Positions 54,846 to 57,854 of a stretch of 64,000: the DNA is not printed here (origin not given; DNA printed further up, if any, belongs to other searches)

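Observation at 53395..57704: amt is followed by a CPA2 antiporter::GlnD-C-terminal (HD-degenerate, double-ACT) fusion instead of glnK-glnD; no PII gene present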

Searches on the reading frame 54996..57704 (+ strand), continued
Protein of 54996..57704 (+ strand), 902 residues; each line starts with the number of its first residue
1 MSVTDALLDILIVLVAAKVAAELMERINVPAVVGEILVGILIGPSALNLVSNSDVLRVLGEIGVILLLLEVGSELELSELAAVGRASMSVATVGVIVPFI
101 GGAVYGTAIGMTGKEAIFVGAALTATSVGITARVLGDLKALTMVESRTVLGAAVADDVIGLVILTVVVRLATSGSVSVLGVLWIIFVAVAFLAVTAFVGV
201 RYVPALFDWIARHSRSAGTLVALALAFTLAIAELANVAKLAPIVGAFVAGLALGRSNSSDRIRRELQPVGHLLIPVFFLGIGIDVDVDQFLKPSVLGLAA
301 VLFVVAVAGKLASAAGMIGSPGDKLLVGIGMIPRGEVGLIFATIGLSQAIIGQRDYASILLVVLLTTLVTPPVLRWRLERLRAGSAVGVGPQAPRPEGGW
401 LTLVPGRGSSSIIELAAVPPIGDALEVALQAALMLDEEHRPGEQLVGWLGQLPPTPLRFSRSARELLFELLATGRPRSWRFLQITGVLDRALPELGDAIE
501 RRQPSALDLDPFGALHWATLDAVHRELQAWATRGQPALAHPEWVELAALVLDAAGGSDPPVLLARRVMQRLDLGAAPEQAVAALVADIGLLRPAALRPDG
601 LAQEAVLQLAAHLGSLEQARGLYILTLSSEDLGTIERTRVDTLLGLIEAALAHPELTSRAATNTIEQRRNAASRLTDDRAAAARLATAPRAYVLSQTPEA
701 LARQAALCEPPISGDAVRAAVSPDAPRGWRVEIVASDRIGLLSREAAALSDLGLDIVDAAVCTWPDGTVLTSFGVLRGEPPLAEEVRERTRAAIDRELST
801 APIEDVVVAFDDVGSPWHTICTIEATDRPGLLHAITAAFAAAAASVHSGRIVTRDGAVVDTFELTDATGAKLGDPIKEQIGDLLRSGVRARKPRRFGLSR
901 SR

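Call 12: find_encoding_contigs(protein=P0002, flank=10000, max_places=2)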
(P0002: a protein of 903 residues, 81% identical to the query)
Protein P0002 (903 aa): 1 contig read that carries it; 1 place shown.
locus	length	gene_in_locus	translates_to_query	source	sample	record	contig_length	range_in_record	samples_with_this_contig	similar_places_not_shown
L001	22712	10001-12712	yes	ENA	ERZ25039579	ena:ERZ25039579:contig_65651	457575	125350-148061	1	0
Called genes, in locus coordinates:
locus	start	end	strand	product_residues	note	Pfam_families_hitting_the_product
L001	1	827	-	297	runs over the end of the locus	PF00230:MIP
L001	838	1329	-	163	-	PF01022:HTH_5, PF12840:HTH_20 (weak)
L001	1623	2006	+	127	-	PF00903:Glyoxalase (weak)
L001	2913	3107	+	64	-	PF02668:TauD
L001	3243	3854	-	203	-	-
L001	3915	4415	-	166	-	PF03600:CitMHS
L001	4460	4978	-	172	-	PF00072:Response_reg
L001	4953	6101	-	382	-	PF13183:Fer4_8 (weak), PF02754:CCG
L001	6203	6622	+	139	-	-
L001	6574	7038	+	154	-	-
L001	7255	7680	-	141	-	PF00027:cNMP_binding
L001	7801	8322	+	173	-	PF00486:Trans_reg_C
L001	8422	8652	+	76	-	-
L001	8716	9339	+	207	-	PF00909:Ammonium_transp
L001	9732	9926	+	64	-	-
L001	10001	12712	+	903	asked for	PF00999:Na_H_Exchanger, PF13291:ACT_4 (faint), PF01842:ACT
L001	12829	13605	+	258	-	PF00486:Trans_reg_C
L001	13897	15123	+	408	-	-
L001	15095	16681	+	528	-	-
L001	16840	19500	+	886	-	-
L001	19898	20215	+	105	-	-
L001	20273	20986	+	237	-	-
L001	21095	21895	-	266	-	PF00300:His_Phos_1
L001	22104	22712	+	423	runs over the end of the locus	PF00012:HSP70, PF06723:MreB_Mbl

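Call 13: find_encoding_contigs(protein=P0101, flank=10000, max_places=2)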
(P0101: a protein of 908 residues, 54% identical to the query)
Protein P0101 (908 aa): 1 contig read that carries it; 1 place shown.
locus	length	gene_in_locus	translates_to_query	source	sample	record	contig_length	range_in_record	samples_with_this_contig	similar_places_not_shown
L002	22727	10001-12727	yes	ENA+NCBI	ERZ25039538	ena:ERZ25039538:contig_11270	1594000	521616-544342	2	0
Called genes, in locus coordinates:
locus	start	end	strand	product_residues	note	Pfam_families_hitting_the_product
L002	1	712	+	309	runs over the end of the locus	PF00126:HTH_1, PF03466:LysR_substrate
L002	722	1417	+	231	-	PF13532:2OG-FeII_Oxy_2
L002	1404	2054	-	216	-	PF01625:PMSR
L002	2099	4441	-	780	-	PF00884:Sulfatase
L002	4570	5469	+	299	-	-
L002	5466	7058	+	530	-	PF01039:Carboxyl_trans, PF03255:ACCA (weak)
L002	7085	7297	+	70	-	PF00364:Biotin_lipoyl, PF01597:GCV_H (weak), PF25917:BSH_RND, PF25973:BSH_CzcB (faint), PF13375:RnfC_N (weak), PF25984:BSH_YknX (faint)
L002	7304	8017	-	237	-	PF00072:Response_reg, PF00486:Trans_reg_C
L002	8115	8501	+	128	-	-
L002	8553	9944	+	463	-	PF00672:HAMP, PF00512:HisKA, PF02518:HATPase_c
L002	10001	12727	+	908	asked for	PF00999:Na_H_Exchanger, PF01842:ACT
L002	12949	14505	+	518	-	PF00909:Ammonium_transp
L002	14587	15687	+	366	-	PF13560:HTH_31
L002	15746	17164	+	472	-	PF06965:Na_H_antiport_1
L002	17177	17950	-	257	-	PF13668:Ferritin_2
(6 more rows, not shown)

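Call 14: find_encoding_contigs(protein=P0041, flank=10000, max_places=1)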
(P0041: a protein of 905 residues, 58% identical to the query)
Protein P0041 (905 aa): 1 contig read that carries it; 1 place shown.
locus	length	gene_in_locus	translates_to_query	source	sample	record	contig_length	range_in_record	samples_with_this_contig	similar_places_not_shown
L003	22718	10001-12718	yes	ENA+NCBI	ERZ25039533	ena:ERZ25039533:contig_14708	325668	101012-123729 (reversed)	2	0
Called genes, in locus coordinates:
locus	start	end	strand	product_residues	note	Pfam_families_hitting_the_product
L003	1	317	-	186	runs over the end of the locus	PF01609:DDE_Tnp_1, PF13751:DDE_Tnp_1_6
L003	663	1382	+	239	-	PF14329:DUF4386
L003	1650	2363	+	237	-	PF01636:APH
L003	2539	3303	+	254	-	PF02219:MTHFR (faint)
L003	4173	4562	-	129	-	-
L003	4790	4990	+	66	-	-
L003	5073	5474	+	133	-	PF00872:Transposase_mut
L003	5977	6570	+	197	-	PF06559:DCD_N, PF22769:DCD, PF22569:DCD_C, PF00692:dUTPase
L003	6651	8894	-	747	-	PF02665:Nitrate_red_gam (weak), PF12838:Fer4_7 (faint), PF13534:Fer4_17 (faint), PF12797:Fer4_2 (weak), PF13183:Fer4_8, PF13187:Fer4_9, PF13237:Fer4_10 (weak), PF02754:CCG, +2 more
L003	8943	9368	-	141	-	PF00027:cNMP_binding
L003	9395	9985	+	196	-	PF00486:Trans_reg_C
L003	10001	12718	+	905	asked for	PF00999:Na_H_Exchanger, PF01842:ACT (weak)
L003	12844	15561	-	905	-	PF03200:Glyco_hydro_63 (faint), PF22422:MGH1-like_GH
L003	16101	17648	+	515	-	PF00909:Ammonium_transp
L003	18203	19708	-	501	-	PF13727:CoA_binding_3, PF02397:Bac_transf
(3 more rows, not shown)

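Call 15: find_encoding_contigs(protein=P0072, flank=10000, max_places=1)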
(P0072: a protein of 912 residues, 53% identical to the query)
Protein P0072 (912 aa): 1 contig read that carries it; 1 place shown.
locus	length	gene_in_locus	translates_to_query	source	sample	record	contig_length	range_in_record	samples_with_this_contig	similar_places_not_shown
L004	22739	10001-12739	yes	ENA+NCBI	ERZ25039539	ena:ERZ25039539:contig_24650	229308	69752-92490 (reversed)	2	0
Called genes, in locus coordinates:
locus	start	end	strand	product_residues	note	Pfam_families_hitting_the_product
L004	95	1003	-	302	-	-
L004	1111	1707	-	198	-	PF00694:Aconitase_C, PF27434:LeuD_C (weak)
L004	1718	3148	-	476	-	PF00330:Aconitase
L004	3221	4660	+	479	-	PF00083:Sugar_tr (weak), PF07690:MFS_1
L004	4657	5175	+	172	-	PF00719:Pyrophosphatase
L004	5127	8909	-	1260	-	PF00664:ABC_membrane, PF00005:ABC_tran, PF02463:SMC_N (faint), PF13481:AAA_25 (faint), PF13555:AAA_29 (faint), PF13304:AAA_21 (faint), PF00664:ABC_membrane, PF00005:ABC_tran, +1 more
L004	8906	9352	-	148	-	PF01047:MarR, PF12802:MarR_2, PF13463:HTH_27 (weak)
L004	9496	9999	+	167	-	PF00486:Trans_reg_C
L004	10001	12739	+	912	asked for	PF00999:Na_H_Exchanger, PF01842:ACT (weak), PF13291:ACT_4 (faint), PF22754:bHLH-TF_ACT-like_plant (faint), PF01842:ACT (weak)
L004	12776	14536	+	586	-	PF05378:Hydant_A_N, PF01968:Hydantoinase_A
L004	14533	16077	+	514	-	PF02538:Hydantoinase_B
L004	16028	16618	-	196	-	-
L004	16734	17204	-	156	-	PF03449:GreA_GreB_N, PF01272:GreA_GreB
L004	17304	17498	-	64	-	PF04964:Flp_Fap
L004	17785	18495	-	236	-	PF04264:YceI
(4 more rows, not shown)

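Call 16: find_encoding_contigs(protein=P0114, flank=10000, max_places=1)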
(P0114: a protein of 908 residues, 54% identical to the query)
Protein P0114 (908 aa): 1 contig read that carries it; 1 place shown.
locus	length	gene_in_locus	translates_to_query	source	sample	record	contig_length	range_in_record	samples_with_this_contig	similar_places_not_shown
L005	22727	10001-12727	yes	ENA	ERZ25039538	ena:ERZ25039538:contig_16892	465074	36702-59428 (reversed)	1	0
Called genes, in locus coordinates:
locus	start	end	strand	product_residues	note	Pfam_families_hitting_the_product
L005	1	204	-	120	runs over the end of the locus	PF01925:TauE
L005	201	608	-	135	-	PF01925:TauE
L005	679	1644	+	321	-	PF00126:HTH_1, PF03466:LysR_substrate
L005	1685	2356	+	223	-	PF13532:2OG-FeII_Oxy_2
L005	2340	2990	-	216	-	PF01625:PMSR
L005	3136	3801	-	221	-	-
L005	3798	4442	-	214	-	PF00884:Sulfatase (weak)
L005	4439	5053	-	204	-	PF00884:Sulfatase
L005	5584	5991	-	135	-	-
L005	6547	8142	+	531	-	PF01039:Carboxyl_trans, PF03255:ACCA (weak)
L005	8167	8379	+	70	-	PF00364:Biotin_lipoyl, PF01597:GCV_H (weak), PF25917:BSH_RND (weak), PF25973:BSH_CzcB (faint)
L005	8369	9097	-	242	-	PF00072:Response_reg, PF00486:Trans_reg_C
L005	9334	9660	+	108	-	-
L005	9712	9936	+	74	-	-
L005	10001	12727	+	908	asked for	PF00999:Na_H_Exchanger, PF01842:ACT (weak)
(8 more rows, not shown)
